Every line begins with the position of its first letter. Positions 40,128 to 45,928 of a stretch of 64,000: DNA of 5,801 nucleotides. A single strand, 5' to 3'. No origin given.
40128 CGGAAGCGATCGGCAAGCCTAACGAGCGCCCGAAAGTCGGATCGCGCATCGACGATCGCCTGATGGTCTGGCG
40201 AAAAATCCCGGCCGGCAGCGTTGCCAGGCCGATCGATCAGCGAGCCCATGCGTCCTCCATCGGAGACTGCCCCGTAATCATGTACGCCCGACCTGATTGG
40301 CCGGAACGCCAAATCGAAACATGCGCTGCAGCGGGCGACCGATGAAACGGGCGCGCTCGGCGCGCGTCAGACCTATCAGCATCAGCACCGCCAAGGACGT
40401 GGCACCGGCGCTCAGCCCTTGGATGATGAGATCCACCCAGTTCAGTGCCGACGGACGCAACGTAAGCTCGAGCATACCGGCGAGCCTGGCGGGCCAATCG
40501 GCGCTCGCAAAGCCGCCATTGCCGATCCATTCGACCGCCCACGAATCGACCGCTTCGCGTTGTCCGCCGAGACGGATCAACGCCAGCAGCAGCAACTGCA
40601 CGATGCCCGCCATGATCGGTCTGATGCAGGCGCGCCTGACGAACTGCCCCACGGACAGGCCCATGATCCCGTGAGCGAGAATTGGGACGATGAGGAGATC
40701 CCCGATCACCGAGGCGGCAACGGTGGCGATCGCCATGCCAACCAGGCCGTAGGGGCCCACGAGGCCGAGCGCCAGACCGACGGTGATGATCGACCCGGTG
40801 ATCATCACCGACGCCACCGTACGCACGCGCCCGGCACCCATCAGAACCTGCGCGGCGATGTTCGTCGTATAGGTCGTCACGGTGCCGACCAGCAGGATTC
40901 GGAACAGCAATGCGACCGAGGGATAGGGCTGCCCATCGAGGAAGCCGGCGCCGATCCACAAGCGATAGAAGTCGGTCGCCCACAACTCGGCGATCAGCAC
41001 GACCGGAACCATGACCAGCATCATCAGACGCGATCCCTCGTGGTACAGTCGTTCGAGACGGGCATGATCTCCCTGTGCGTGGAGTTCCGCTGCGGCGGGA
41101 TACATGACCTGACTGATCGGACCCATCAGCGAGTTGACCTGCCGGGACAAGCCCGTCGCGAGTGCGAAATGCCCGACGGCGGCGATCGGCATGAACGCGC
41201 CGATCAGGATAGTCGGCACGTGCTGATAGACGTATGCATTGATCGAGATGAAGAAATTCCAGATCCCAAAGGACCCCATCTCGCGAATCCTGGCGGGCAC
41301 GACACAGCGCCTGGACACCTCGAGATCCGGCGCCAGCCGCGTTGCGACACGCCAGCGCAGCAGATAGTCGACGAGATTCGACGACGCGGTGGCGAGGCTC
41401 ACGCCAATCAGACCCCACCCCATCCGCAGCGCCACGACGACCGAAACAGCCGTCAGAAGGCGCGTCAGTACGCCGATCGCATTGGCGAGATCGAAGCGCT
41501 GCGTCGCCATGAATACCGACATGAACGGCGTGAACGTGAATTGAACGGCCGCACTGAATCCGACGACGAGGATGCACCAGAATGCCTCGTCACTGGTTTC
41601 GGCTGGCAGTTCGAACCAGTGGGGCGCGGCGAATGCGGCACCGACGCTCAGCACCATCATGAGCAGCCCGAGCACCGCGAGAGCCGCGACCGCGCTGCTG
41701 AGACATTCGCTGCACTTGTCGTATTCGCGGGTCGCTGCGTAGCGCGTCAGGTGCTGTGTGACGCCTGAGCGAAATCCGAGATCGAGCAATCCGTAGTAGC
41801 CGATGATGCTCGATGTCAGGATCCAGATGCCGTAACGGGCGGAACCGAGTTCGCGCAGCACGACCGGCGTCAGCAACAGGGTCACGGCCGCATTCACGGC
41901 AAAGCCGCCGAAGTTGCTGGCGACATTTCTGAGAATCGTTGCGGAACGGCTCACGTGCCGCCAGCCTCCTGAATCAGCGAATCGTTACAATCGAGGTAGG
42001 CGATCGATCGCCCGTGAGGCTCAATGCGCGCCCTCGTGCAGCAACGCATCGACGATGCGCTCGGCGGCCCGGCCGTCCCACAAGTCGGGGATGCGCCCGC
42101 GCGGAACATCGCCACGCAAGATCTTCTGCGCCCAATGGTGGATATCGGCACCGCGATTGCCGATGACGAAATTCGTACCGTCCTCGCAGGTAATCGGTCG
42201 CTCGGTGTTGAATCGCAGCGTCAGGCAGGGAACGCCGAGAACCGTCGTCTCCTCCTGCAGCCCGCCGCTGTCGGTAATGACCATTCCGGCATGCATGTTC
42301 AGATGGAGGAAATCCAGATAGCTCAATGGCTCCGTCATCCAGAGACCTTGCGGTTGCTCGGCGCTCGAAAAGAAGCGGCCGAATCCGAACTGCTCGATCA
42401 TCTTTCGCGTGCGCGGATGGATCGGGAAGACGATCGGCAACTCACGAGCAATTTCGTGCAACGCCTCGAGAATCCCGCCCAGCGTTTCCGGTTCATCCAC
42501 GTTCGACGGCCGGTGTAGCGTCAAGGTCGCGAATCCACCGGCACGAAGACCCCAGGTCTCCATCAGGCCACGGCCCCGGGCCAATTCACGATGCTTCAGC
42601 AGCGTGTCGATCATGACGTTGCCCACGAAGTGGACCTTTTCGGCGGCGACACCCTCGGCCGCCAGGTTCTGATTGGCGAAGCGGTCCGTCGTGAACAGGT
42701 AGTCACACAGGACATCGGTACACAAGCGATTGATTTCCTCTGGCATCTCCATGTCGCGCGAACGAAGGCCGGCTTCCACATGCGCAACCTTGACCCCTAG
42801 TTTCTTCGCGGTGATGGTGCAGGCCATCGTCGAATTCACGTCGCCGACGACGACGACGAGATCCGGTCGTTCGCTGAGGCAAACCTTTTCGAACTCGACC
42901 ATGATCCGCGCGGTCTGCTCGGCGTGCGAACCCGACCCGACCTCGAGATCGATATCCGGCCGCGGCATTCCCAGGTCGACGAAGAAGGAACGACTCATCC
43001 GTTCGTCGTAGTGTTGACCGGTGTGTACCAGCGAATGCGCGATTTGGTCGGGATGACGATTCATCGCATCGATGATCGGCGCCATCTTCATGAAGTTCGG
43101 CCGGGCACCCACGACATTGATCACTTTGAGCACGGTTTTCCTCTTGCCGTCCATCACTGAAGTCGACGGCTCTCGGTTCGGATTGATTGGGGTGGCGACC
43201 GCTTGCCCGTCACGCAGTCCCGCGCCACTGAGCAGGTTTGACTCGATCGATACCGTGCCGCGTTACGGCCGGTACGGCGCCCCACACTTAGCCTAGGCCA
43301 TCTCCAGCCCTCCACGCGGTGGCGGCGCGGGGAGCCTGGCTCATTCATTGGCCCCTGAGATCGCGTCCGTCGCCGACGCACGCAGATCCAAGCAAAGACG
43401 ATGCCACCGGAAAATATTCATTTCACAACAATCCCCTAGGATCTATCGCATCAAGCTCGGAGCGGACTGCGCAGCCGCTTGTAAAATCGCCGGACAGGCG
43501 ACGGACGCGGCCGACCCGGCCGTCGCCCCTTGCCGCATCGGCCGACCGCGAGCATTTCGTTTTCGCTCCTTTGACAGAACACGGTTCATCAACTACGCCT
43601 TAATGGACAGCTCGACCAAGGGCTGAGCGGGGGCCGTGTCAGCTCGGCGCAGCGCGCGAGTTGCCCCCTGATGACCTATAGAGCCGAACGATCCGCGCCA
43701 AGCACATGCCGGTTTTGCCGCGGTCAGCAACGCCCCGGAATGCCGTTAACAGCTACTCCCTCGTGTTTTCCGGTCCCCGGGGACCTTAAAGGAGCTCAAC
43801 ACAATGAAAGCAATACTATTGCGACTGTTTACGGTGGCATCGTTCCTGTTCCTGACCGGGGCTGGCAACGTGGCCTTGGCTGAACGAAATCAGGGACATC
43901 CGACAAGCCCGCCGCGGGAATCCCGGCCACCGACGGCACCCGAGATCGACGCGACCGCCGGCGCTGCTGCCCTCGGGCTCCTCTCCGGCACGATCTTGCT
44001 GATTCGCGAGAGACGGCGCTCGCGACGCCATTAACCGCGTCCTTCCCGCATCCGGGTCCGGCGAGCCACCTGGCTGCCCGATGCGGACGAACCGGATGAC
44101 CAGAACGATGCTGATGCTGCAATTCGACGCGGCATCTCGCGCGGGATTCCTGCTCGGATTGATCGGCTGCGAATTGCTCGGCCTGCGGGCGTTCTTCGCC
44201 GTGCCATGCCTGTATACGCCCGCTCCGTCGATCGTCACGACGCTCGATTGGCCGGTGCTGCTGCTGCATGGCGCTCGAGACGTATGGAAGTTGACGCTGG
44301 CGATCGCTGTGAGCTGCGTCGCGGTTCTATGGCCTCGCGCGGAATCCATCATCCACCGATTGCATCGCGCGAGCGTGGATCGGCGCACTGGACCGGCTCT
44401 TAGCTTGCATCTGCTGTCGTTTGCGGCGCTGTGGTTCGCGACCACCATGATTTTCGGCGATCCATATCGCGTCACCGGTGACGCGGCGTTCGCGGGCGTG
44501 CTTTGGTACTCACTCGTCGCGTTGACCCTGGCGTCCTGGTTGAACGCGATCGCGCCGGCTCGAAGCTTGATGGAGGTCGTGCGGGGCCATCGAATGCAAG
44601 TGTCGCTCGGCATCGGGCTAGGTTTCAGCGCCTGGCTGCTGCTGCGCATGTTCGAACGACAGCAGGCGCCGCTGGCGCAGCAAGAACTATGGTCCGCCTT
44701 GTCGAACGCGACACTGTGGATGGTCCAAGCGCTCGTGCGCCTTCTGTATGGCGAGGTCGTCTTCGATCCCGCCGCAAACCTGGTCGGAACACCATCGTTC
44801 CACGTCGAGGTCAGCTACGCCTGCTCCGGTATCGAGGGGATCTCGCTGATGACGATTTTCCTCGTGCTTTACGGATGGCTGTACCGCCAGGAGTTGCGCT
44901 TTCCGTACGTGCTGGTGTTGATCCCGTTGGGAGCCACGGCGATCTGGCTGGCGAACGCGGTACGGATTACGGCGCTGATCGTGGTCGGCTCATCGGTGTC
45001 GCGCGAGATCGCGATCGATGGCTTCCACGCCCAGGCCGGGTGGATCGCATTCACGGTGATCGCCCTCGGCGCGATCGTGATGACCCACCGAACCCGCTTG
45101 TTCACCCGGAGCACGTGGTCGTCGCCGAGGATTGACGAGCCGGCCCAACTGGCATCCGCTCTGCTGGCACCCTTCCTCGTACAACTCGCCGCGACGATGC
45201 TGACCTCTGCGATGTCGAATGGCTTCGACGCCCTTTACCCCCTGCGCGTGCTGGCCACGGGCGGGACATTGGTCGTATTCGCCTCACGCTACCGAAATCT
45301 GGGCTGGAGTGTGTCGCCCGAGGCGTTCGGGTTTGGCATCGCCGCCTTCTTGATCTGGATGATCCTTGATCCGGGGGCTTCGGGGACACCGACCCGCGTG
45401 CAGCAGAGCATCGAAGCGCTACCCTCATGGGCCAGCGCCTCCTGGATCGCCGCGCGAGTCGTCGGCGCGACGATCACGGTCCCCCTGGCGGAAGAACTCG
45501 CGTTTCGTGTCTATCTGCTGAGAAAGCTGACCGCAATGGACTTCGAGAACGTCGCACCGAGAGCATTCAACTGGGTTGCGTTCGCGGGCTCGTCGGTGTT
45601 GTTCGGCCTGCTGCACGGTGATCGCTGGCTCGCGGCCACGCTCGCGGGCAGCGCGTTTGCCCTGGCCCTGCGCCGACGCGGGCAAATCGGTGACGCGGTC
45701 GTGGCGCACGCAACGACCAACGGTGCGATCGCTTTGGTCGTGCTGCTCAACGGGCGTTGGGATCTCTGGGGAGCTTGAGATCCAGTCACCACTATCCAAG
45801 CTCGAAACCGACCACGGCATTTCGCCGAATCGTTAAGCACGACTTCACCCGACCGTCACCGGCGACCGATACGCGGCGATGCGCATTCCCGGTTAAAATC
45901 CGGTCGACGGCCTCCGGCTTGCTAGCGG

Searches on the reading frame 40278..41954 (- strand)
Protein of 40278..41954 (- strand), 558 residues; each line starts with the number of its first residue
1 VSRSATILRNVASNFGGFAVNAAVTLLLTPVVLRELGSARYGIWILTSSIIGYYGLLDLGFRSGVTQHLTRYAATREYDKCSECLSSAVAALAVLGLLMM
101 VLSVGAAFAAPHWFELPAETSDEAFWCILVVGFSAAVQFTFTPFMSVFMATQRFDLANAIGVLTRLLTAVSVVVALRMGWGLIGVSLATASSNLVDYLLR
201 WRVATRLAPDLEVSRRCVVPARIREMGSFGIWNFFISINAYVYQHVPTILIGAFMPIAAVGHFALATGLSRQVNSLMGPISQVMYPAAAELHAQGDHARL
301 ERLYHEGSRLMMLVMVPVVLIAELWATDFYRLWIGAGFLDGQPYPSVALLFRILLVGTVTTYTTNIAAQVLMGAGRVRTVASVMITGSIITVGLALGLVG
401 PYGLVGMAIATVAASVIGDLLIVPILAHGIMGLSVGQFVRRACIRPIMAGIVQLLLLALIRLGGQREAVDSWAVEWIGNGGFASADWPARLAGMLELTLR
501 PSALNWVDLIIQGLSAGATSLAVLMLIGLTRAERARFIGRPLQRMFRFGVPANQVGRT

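Call 13: search_protein_families(library=pfam, proteins=[window:40278-41954:-], max_evalue=0.001)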
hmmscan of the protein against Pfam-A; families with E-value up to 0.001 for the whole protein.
window:40278-41954:- (558 aa): 3 families
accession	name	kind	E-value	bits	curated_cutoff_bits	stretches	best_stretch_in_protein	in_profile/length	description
PF01943.22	Polysacc_synt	-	1.5e-16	61.1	28.2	1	7-292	1-274/274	Polysaccharide biosynthesis protein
PF13440.11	Polysacc_synt_3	-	4.7e-15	56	23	1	142-336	95-286/293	Polysaccharide biosynthesis protein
PF03023.19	MurJ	-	4.5e-07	29.3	27.4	1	280-428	253-401/451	Lipid II flippase MurJ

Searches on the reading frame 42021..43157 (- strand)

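Call 13: search_protein_families(library=pfam, proteins=[window:42021-43157:-], max_evalue=0.001)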
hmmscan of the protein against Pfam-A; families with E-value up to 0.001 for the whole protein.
window:42021-43157:- (378 aa): 1 family
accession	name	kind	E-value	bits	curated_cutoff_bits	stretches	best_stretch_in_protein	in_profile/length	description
PF02350.25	Epimerase_2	-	6e-99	331.6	30.6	1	34-372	5-346/347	UDP-N-acetylglucosamine 2-epimerase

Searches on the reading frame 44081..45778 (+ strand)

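Call 13: search_protein_families(library=pfam, proteins=[window:44081-45778:+], max_evalue=0.001)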
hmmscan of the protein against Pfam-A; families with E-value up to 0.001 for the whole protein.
window:44081-45778:+ (565 aa): 2 families
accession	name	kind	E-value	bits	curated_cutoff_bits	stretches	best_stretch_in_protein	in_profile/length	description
PF02517.21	Rce1-like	-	1.2e-14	54.7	22.4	1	455-548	3-92/93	Type II CAAX prenyl endopeptidase Rce1-like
PF09721.15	Exosortase_EpsH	-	3.1e-09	37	25.7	1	71-333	30-249/254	Transmembrane exosortase (Exosortase_EpsH)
